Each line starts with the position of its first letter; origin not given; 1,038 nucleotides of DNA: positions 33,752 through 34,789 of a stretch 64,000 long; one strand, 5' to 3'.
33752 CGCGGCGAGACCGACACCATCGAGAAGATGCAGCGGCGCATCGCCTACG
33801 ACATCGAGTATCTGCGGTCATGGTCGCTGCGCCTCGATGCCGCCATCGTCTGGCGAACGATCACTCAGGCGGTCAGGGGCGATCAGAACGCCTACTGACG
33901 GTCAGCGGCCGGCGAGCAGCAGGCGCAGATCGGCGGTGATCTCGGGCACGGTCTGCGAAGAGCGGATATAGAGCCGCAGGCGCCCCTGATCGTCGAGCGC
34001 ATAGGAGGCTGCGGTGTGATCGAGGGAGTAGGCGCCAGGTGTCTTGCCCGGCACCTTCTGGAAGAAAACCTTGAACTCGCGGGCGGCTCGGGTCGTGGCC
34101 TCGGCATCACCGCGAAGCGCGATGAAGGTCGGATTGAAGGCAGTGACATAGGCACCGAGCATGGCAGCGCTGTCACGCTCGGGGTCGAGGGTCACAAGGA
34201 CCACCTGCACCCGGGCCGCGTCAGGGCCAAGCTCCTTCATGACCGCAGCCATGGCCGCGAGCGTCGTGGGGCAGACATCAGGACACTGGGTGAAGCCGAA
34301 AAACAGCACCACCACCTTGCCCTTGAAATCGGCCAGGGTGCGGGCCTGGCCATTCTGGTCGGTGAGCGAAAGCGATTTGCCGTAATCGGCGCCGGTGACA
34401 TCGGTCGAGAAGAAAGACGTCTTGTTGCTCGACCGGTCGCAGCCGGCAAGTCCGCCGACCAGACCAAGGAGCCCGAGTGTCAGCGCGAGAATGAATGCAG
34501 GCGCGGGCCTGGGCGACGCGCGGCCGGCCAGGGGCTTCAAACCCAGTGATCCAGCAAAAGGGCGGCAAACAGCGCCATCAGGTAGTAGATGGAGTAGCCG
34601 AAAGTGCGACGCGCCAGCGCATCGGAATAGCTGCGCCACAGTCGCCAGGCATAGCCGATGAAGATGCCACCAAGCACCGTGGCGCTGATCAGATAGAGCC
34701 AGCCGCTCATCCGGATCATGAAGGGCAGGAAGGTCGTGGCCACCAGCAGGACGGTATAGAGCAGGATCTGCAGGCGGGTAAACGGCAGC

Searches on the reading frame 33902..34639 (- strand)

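Call 17: search_protein_families(library=pfam, proteins=[window:33902-34639:-], max_evalue=0.001)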
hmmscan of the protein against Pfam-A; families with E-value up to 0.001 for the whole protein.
window:33902-34639:- (245 aa): 3 families
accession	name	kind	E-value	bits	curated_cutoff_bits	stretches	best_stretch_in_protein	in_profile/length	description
PF02630.20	SCO1-SenC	-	1.4e-42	145.3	22.8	1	89-220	3-133/134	SCO1/SenC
PF00578.27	AhpC-TSA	-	1.3e-10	41.7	26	1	89-207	7-116/124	AhpC/TSA family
PF08534.16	Redoxin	-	0.00012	22.3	26.6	1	89-167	8-84/148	Redoxin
